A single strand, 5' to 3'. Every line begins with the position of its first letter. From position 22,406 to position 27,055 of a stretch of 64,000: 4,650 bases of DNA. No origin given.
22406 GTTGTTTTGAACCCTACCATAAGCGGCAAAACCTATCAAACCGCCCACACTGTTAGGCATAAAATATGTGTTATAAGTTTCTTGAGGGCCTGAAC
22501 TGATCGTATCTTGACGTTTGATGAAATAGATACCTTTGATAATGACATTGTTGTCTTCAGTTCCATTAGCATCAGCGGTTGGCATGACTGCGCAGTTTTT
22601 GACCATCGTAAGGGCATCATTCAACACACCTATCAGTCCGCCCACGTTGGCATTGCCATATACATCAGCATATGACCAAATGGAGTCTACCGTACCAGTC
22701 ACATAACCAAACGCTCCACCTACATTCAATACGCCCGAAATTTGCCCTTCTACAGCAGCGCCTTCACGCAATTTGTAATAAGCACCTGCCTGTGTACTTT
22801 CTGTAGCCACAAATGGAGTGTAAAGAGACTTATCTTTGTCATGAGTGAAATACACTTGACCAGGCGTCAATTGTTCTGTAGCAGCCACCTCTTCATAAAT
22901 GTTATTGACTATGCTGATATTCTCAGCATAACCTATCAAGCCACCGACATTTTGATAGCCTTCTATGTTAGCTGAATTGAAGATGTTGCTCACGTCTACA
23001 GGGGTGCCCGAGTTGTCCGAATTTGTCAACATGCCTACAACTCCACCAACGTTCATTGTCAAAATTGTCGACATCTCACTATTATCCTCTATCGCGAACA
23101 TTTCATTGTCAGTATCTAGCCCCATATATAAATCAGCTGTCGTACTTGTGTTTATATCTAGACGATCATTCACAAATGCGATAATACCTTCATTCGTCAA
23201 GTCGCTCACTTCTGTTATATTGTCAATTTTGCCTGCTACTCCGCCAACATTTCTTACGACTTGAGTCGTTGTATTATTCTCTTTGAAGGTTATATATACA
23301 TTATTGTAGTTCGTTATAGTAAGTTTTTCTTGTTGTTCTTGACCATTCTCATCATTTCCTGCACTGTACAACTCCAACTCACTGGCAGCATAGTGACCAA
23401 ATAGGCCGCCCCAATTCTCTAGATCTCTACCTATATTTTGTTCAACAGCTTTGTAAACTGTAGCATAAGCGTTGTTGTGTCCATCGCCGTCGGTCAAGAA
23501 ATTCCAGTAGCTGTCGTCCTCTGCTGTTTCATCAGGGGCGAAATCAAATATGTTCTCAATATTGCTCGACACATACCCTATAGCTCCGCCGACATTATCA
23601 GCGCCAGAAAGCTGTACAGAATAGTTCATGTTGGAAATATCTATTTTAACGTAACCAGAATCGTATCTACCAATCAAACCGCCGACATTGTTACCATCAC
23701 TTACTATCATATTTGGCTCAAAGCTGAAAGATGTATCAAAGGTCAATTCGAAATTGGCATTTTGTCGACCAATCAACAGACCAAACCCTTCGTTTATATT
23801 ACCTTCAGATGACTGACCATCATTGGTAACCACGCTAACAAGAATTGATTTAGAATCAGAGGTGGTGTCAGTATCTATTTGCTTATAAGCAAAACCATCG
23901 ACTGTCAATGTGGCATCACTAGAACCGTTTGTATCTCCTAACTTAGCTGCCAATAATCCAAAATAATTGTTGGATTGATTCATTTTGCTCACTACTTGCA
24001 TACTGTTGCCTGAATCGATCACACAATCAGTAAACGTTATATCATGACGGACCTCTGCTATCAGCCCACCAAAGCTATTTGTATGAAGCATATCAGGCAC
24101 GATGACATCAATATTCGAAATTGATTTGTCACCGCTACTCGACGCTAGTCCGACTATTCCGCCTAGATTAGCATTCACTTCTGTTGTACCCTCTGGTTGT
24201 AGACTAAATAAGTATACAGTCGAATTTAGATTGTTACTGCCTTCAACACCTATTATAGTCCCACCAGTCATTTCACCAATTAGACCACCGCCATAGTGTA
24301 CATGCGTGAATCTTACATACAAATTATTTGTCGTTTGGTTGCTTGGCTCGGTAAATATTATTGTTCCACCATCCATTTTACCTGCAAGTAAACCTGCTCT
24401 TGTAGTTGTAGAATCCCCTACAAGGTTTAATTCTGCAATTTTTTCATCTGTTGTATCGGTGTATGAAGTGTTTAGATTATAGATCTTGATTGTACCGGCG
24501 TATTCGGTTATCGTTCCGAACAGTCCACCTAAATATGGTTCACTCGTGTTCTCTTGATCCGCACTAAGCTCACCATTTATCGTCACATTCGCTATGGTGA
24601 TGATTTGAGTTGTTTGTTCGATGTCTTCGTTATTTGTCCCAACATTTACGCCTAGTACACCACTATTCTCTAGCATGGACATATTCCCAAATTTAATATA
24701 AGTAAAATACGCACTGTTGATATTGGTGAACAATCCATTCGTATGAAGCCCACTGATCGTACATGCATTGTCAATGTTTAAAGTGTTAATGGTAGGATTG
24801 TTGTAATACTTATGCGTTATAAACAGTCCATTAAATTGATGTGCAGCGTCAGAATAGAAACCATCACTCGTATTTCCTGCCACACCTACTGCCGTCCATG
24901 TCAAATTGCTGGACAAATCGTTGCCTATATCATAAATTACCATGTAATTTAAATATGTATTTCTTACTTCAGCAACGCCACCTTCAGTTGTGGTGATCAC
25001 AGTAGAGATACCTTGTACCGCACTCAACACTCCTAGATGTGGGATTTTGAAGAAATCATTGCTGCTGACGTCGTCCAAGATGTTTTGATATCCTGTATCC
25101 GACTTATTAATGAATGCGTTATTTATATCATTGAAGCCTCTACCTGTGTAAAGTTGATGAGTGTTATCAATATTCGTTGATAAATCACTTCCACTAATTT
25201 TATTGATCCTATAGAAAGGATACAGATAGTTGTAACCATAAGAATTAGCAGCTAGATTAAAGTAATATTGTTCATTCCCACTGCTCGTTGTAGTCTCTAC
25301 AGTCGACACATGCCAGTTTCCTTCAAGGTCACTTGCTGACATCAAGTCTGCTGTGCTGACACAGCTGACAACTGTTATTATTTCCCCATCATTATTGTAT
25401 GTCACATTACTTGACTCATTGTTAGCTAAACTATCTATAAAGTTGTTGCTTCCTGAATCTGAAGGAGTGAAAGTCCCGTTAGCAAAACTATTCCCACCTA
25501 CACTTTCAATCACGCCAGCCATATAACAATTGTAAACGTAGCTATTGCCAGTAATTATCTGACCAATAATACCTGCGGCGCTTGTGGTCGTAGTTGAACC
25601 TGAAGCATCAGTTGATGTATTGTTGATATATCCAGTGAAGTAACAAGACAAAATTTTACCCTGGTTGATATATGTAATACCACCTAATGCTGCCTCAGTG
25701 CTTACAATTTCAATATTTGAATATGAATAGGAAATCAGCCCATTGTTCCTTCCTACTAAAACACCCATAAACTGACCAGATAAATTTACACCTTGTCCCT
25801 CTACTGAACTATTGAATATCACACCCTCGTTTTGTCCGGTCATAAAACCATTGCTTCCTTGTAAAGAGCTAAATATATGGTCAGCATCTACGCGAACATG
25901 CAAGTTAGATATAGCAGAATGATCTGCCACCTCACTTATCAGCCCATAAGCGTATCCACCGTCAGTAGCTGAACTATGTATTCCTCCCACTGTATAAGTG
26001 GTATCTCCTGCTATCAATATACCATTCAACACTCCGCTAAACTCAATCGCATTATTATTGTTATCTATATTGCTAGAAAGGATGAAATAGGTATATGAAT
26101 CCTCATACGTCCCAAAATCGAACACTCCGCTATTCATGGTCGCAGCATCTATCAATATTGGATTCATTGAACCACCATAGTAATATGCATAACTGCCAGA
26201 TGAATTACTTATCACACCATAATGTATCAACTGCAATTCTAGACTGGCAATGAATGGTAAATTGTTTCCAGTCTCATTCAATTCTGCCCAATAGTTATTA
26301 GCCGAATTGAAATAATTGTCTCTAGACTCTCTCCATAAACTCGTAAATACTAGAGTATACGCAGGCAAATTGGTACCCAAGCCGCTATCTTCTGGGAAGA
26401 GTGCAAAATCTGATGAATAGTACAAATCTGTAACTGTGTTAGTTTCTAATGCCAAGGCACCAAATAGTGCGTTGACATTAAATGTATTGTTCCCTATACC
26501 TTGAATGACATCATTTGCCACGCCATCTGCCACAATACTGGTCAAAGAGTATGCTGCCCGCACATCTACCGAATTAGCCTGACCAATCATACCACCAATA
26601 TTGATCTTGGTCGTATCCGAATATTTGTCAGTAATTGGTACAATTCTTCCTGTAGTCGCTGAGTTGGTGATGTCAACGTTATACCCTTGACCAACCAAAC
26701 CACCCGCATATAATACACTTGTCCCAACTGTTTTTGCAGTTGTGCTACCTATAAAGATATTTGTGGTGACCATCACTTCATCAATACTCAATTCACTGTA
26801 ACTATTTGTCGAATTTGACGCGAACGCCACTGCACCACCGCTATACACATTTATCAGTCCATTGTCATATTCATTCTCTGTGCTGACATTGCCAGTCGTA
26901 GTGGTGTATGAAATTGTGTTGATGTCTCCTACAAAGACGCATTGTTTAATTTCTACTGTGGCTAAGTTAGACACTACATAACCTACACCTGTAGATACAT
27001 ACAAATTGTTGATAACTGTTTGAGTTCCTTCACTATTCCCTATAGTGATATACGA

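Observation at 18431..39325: Uninterrupted 20.9-kb ORF encoding a 6964-aa lipoprotein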

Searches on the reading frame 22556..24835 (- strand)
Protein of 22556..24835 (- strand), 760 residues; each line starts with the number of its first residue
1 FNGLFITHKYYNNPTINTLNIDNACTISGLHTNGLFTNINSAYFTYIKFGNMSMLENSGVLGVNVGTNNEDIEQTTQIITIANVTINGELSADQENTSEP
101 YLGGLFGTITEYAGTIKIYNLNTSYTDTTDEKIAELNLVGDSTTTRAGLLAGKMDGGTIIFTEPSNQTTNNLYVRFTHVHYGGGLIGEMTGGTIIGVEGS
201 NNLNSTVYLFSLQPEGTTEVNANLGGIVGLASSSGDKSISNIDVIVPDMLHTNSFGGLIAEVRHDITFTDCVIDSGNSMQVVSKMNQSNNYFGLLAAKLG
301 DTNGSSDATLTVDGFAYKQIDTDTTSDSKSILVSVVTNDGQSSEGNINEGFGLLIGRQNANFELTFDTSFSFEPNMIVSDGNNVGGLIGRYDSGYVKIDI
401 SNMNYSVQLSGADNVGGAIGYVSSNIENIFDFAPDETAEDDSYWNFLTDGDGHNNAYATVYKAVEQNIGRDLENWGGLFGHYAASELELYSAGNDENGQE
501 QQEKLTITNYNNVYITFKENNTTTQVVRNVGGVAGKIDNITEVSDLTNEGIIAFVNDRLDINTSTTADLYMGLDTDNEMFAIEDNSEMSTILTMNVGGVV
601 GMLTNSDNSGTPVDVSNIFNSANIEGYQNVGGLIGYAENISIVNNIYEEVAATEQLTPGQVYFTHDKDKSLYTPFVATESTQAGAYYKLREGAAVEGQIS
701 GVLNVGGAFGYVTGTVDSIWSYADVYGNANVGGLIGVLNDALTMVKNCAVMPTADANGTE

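Call 20: search_protein_families(library=pfam, proteins=[window:22556-24835:-], max_evalue=5)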
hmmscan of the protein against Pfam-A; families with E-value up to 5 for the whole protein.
window:22556-24835:- (760 aa): 2 families
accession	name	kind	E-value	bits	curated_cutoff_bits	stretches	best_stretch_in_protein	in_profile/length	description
PF12929.12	Mid1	-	0.31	10.5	28.6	1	280-333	198-251/433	Stretch-activated Ca2+-permeable channel component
PF07581.17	Glug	-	1.9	9.5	20.5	3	626-644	1-20/28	The GLUG motif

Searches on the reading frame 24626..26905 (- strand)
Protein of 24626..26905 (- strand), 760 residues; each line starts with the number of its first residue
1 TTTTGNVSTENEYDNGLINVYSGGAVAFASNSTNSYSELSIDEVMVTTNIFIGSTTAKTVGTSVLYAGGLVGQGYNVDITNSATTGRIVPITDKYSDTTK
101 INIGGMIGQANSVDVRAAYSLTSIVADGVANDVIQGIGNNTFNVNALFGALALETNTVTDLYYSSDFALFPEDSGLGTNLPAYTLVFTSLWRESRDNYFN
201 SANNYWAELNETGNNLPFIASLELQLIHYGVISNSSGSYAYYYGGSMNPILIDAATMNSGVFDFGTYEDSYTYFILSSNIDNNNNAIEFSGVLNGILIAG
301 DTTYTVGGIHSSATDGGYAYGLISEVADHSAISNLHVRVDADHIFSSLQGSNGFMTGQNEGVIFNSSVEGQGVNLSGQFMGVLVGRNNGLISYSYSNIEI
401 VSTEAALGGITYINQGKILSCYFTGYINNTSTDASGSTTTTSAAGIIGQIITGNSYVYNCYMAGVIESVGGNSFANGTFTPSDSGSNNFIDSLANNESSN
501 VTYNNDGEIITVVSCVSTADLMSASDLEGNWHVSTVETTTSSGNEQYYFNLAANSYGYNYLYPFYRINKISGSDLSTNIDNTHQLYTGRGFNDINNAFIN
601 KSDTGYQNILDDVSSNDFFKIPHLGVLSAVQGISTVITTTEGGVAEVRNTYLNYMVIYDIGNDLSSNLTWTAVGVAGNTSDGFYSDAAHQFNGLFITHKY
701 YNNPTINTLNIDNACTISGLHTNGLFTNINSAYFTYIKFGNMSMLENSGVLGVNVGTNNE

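Call 20: search_protein_families(library=pfam, proteins=[window:24626-26905:-], max_evalue=5)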
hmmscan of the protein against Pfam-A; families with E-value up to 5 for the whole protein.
window:24626-26905:- (760 aa): 2 families
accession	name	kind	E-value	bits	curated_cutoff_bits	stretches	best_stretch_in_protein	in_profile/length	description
PF16585.11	Lipocalin_8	-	0.03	15.2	27.2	1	512-546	3-35/135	Lipocalin-like domain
PF00395.25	SLH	-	1.1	9.8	20.8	0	125-146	15-36/44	S-layer homology domain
